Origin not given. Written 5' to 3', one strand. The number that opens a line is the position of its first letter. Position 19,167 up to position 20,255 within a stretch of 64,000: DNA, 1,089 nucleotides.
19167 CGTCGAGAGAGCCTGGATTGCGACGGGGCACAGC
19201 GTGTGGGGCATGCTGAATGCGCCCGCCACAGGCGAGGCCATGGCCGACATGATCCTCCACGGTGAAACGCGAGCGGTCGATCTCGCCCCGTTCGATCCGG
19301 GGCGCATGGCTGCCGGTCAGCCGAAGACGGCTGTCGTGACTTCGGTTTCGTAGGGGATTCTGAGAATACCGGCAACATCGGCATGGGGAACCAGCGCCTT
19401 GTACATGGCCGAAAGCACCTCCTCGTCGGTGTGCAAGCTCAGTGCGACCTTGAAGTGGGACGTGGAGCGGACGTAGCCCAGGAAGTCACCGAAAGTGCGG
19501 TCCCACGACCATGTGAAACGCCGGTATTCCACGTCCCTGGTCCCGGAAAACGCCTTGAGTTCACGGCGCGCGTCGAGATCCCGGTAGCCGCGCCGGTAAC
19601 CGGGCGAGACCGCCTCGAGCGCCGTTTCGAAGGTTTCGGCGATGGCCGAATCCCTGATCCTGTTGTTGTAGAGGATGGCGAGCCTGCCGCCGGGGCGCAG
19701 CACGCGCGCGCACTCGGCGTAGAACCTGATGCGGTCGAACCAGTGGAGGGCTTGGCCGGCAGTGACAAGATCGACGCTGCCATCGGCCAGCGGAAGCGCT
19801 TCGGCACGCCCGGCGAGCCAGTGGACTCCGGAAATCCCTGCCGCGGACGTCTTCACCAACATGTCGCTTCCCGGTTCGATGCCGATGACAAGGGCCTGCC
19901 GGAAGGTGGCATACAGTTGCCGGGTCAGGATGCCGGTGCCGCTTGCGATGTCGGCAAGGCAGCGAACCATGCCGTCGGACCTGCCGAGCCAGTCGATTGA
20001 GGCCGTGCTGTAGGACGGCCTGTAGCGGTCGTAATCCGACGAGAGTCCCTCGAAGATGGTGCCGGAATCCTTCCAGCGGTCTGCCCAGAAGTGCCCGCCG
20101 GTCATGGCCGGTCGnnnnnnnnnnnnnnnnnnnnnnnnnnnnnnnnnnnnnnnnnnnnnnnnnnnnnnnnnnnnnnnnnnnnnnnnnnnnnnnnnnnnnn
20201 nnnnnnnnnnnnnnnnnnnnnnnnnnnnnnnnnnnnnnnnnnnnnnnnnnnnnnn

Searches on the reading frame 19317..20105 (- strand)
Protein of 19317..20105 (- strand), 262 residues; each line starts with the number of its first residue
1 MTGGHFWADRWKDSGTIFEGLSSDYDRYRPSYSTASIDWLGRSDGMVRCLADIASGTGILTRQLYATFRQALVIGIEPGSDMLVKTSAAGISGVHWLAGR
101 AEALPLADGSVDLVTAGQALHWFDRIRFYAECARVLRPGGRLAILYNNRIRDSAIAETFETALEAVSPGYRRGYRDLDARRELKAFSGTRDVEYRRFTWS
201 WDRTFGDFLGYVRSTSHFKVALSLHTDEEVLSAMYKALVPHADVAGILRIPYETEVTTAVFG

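Call 4: search_protein_families(library=pfam, proteins=[window:19317-20105:-], max_evalue=0.001)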
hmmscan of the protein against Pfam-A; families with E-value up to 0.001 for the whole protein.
window:19317-20105:- (262 aa): 5 families
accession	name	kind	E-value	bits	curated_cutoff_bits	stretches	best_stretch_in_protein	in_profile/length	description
PF08241.18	Methyltransf_11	-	7.1e-19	68.7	21.2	1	52-144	2-95/95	Methyltransferase domain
PF13649.12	Methyltransf_25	-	1.8e-15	57.9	27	1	52-140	3-97/97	Methyltransferase domain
PF01209.24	Ubie_methyltran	-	3.1e-10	40.2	20.1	1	50-166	51-173/233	ubiE/COQ5 methyltransferase family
PF08242.18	Methyltransf_12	-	5.1e-10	40.4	30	1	52-142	2-98/98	Methyltransferase domain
PF13847.12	Methyltransf_31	-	9.2e-09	35.6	27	1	52-148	9-113/145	Methyltransferase domain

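Call 5: search_protein_families(library=ncbifam, proteins=[window:19317-20105:-], max_evalue=0.001)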
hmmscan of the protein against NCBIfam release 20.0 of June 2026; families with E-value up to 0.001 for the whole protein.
window:19317-20105:- (262 aa): 19 families
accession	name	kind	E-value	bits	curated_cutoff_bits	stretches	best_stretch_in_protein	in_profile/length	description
TIGR02072.1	BioC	equivalog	1.4e-13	51.2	184.95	1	50-144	38-132/244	malonyl-ACP O-methyltransferase BioC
TIGR01934.1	MenG_MenH_UbiE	subfamily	3.2e-12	46.2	158.35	1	49-160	42-157/223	ubiquinone/menaquinone biosynthesis methyltransferase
NF001244.0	PRK00216.1-5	equivalog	3.6e-11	42.8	216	1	36-158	40-167/236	bifunctional demethylmenaquinone methyltransferase/2-methoxy-6-polyprenyl-1,4-benzoquinol methylase UbiE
NF045667.1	MTase_DVU1556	equivalog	2.7e-09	36.8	155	1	50-144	26-119/213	DVU_1556 family methyltransferase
NF045825.1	FAmtase_mtf2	equivalog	6.5e-09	35.4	400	1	53-163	65-174/248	fatty-acid O-methyltransferase Mtf2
NF045823.1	PthPhpthDimycoMt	equivalog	1.1e-08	34.6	300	1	89-164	110-183/256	phthiotriol/phenolphthiotriol dimycocerosates methyltransferase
NF007610.0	PRK10258.1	equivalog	1.5e-07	31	342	1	52-144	48-138/251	malonyl-ACP O-methyltransferase BioC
NF001241.0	PRK00216.1-2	equivalog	1.9e-07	31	327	1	50-159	55-162/231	demethylmenaquinone methyltransferase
NF008823.0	PRK11873.1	subfamily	6.4e-07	29.1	263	1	70-144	102-181/272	arsenite methyltransferase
NF041537.1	ArsM_AhpD_UU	exception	6.7e-06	25.1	510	1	52-144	82-180/345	arsenite methyltransferase/AhpD domain selenoprotein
NF001240.0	PRK00216.1-1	equivalog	1.7e-05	24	378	1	50-149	67-173/251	bifunctional demethylmenaquinone methyltransferase/2-methoxy-6-polyprenyl-1,4-benzoquinol methylase UbiE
NF052510.1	methyltran_MpqE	exception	2.6e-05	23.7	335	1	51-152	51-159/234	methyl-plastoquinone biosynthesis methyltransferase MpqE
NF047649.1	MTase_UXPK_star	exception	2.6e-05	23.4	460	1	69-144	101-181/283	methyltransferase/UXPK-star double selenoprotein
NF001243.0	PRK00216.1-4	equivalog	2.7e-05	23.6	235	1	52-145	53-152/237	demethylmenaquinone methyltransferase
TIGR02752.1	MenG_heptapren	equivalog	5.3e-05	22.8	419.85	1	69-145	69-150/231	demethylmenaquinone methyltransferase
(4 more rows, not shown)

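Call 23: search_solved_structures(query=window:19317-20105:-, max_evalue=0.001)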
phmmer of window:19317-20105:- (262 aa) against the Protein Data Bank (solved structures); distinct sequences matched with E-value up to 0.001: 13.
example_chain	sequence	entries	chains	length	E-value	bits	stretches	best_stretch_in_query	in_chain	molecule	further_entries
9e72_A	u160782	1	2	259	2.5e-25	92.5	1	17-256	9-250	HvrF methyltransferase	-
4hg2_A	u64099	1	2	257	1.9e-11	47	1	20-145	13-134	Methyltransferase type 11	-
1xxl_A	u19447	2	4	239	4.4e-07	32.7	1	51-159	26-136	YcgJ protein | ycgJ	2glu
3ege_A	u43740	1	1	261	9.3e-06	28.4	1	37-150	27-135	Putative methyltransferase from antibiotic biosynthesis pathway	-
3bus_A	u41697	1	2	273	2.2e-05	27.2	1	52-145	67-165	Methyltransferase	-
2gs9_A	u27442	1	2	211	4.1e-05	26.3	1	49-145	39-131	Hypothetical protein TT1324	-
1vl5_A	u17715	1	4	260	6.2e-05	25.7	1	51-161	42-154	unknown conserved protein BH2331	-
9w6x_A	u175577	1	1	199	6.6e-05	25.6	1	42-144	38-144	YtkW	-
8zc8_A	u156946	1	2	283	0.00014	24.5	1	65-144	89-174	MitM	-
21zq_A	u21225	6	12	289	0.00015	24.4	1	65-144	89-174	MitM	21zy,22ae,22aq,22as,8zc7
6uak_A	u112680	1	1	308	0.00017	24.2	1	38-143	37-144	SAM dependent methyltransferase LahSB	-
8ys9_A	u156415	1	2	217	0.00021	23.9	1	43-183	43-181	Phosphatidylethanolamine N-methyltransferase/phosphatidyl-N-methylethanolamine N-methyltra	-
5gm1_A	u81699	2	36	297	0.00097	21.8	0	48-161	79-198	O-methylransferase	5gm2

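Call 35: search_dna_similar(query=window:19317-20105:-, collection=plasmids, mode=protein, max_rows=15, max_evalue=1e-20)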
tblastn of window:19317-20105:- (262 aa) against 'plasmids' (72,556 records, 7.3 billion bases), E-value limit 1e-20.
Records with a match: 3; places in all: 3; records where one place covers at least 80% of the query: 2.
Best place of each record, by identity: <60% 3.
By first word of the organism name: Rhizobium 1; Bradyrhizobium 1; Aeromonas 1.
By predicted mobility (MOB-suite, as given by PLSDB): non-mobilizable 2; mobilizable 1.
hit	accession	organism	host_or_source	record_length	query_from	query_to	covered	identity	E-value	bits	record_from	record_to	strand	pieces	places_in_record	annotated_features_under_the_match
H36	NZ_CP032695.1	Rhizobium jaguaris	Calliandra grandiflora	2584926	14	259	94%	36.6%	2e-28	120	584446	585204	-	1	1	none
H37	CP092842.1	Bradyrhizobium sp. 62B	Arachis hypogaea L.,cell ...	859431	36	259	85%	35.2%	2e-27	117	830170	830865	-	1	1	class I SAM-dependent methyltransferase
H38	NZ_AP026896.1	Aeromonas caviae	Microbe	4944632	34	228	74%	37.6%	5e-23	105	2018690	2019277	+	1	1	none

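Call 60: find_homologous_proteins(query=window:19317-20105:-, max_evalue=1e-15)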
Query window:19317-20105:- (262 aa): 1810 proteins with E <= 1e-15 among 7652 candidates; the best 120 are listed.
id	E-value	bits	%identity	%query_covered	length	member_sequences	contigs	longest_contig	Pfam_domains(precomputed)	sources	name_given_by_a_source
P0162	3.2e-172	589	100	100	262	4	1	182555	PF13847.13,PF13649.13,PF01209.25,PF08241.19,PF08242.19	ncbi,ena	-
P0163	4.1e-153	526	90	100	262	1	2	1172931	PF13649.13,PF01209.25,PF08241.19,PF08242.19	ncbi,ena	-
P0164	6.7e-151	519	88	100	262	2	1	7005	PF13847.13,PF13649.13,PF01209.25,PF08241.19,PF08242.19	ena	-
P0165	2.4e-144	497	85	100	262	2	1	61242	PF13847.13,PF13649.13,PF01209.25,PF08241.19,PF08242.19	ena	-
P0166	8.3e-118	410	69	100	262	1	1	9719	PF13847.13,PF13649.13,PF01209.25,PF08241.19,PF08242.19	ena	-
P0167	1.9e-116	406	69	100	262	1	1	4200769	PF13847.13,PF13649.13,PF01209.25,PF08241.19,PF08242.19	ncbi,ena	-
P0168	7.6e-97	342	60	99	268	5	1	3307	PF13847.13,PF13649.13,PF01209.25,PF08241.19,PF08242.19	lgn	-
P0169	1.0e-93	331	59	98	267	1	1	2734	PF13847.13,PF13649.13,PF01209.25,PF08241.19,PF08242.19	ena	-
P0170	1.9e-93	331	60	98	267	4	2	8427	PF13847.13,PF13649.13,PF01209.25,PF08241.19,PF08242.19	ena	-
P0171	2.5e-93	330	60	98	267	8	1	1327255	PF13847.13,PF13649.13,PF01209.25,PF08241.19,PF08242.19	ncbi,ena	-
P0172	2.1e-91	324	59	99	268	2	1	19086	PF13649.13,PF01209.25,PF08241.19,PF08242.19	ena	-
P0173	6.4e-91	322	59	98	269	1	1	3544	PF13649.13,PF01209.25,PF08241.19,PF08242.19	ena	-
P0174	9.9e-91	322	58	100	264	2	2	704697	PF13847.13,PF13649.13,PF01209.25,PF08241.19,PF08242.19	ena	-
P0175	1.5e-90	321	59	98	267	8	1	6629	PF13847.13,PF13649.13,PF01209.25,PF08241.19,PF08242.19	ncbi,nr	ncbi:MAG: methyltransferase domain-containing protein [bacterium]|nr:methyltransferase domain-contai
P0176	2.0e-90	321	59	98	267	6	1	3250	PF13649.13,PF01209.25,PF08241.19,PF08242.19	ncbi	-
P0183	5.2e-86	306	53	100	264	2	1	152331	PF13847.13,PF13649.13,PF01209.25,PF08241.19,PF08242.19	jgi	-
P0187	2.0e-84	301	56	99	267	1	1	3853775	PF13847.13,PF13649.13,PF01209.25,PF08241.19,PF08242.19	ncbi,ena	-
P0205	1.3e-76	275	51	100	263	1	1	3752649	PF13847.13,PF13489.13,PF05175.21,PF13649.13,PF01209.25,PF08241.19,PF08242.19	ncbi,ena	-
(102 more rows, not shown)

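Call 61: find_encoding_contigs(protein=P0205, flank=8000, max_places=1)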
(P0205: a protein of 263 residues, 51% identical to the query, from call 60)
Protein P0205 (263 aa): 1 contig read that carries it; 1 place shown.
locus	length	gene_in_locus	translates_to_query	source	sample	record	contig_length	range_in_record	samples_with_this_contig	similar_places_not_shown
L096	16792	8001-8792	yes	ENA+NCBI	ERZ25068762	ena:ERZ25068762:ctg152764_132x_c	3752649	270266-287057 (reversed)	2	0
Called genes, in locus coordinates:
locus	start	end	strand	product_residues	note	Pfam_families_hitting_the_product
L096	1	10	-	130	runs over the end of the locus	PF02518:HATPase_c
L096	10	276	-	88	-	PF13188:PAS_8 (faint)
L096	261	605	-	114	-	-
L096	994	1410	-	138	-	PF21157:DksA_N, PF01258:zf-dskA_traR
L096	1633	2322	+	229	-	PF00072:Response_reg, PF00486:Trans_reg_C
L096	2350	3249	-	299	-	PF10090:HPTransfase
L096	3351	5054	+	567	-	PF01257:2Fe-2S_thioredx, PF01512:Complex1_51K, PF10531:SLBB (weak), PF10589:NADH_4Fe-4S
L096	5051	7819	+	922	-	PF00111:Fer2 (weak), PF13510:Fer2_4, PF13183:Fer4_8 (weak), PF22117:Fer4_Nqo3, PF12838:Fer4_7, PF04879:Molybdop_Fe4S4, PF00384:Molybdopterin, PF01568:Molydop_binding, +4 more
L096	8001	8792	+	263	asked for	PF13489:Methyltransf_23, PF01209:Ubie_methyltran, PF05175:MTS (faint), PF13649:Methyltransf_25, PF13847:Methyltransf_31, PF08241:Methyltransf_11, PF08242:Methyltransf_12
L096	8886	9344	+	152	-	-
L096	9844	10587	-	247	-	PF01925:TauE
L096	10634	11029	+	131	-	-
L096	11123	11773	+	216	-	PF00005:ABC_tran, PF13304:AAA_21 (weak)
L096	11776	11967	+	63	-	-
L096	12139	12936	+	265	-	-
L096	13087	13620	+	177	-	-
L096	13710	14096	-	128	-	PF04069:OpuAC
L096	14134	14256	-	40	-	-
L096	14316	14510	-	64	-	-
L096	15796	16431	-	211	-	PF12804:NTP_transf_3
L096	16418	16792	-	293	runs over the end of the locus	PF02634:FdhD-NarQ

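Call 62: find_encoding_contigs(protein=P0187, flank=8000, max_places=1)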
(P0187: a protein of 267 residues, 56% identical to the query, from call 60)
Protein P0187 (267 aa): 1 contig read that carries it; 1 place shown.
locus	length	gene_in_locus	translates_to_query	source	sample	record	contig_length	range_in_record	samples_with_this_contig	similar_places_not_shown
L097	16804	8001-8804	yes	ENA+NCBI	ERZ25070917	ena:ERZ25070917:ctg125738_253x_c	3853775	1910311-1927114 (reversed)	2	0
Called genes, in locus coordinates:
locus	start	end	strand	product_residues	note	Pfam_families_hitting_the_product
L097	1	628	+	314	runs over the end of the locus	PF19300:BPD_transp_1_N, PF00528:BPD_transp_1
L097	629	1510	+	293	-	PF12911:OppC_N, PF00528:BPD_transp_1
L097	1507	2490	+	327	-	PF00005:ABC_tran, PF13304:AAA_21 (faint), PF08352:oligo_HPY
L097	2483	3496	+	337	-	PF00005:ABC_tran, PF08352:oligo_HPY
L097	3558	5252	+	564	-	PF01257:2Fe-2S_thioredx, PF01512:Complex1_51K, PF10531:SLBB (weak), PF10589:NADH_4Fe-4S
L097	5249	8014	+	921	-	PF13510:Fer2_4, PF14697:Fer4_21 (weak), PF22117:Fer4_Nqo3 (weak), PF12838:Fer4_7, PF13187:Fer4_9 (weak), PF04879:Molybdop_Fe4S4, PF00384:Molybdopterin, PF01568:Molydop_binding, +2 more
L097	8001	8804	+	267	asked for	PF01209:Ubie_methyltran, PF13847:Methyltransf_31 (weak), PF08241:Methyltransf_11, PF08242:Methyltransf_12, PF13649:Methyltransf_25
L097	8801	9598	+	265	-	PF10137:CAP12-PCTIR_TIR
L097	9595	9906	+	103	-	PF18765:Polbeta, PF01909:NTP_transf_2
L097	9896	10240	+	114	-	PF01934:HepT-like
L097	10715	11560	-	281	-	PF05721:PhyH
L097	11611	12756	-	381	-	PF01547:SBP_bac_1 (weak), PF13416:SBP_bac_8, PF13343:SBP_bac_6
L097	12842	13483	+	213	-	PF13489:Methyltransf_23 (weak), PF08241:Methyltransf_11, PF08242:Methyltransf_12 (faint), PF13649:Methyltransf_25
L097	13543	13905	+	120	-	PF05899:Cupin_3, PF07883:Cupin_2 (faint)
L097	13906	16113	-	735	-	PF13385:Laminin_G_3, PF20254:DMFA2_C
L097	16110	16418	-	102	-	PF26354:DMF_alpha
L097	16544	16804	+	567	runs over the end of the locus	PF02129:Peptidase_S15, PF08530:PepX_C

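Call 63: find_encoding_contigs(protein=P0183, flank=8000, max_places=1)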
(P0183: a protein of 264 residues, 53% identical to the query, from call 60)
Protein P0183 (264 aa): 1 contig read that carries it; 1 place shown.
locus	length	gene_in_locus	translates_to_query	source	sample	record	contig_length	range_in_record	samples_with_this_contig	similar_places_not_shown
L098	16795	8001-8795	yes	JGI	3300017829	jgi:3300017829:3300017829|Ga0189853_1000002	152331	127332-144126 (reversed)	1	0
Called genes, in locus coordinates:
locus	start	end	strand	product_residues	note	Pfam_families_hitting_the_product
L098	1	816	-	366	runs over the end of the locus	PF00154:RecA_N, PF08423:Rad51, PF06745:ATPase (weak), PF27531:MT3502_N (weak), PF21096:RecA_C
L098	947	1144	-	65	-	-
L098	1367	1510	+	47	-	-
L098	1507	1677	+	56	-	-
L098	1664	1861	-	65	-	-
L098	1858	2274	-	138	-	PF21157:DksA_N, PF01258:zf-dskA_traR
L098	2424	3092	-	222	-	PF10090:HPTransfase (weak)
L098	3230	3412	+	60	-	PF12073:DUF3553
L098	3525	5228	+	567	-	PF01257:2Fe-2S_thioredx, PF01512:Complex1_51K, PF10589:NADH_4Fe-4S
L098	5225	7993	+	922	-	PF13510:Fer2_4, PF13183:Fer4_8 (weak), PF14697:Fer4_21 (weak), PF22117:Fer4_Nqo3, PF12838:Fer4_7, PF04879:Molybdop_Fe4S4, PF00384:Molybdopterin, PF01568:Molydop_binding, +4 more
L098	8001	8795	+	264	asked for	PF01209:Ubie_methyltran, PF13649:Methyltransf_25, PF13847:Methyltransf_31 (weak), PF08241:Methyltransf_11, PF08242:Methyltransf_12 (weak)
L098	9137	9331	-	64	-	-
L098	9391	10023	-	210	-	PF12804:NTP_transf_3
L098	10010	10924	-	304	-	PF02634:FdhD-NarQ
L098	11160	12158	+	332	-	PF04055:Radical_SAM, PF06463:Mob_synth_C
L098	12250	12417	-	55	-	-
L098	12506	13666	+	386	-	-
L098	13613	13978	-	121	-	-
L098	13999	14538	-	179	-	-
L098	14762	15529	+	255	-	PF01513:NAD_kinase, PF20143:NAD_kinase_C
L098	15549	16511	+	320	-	PF24827:AstE_AspA_cat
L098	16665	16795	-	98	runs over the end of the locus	-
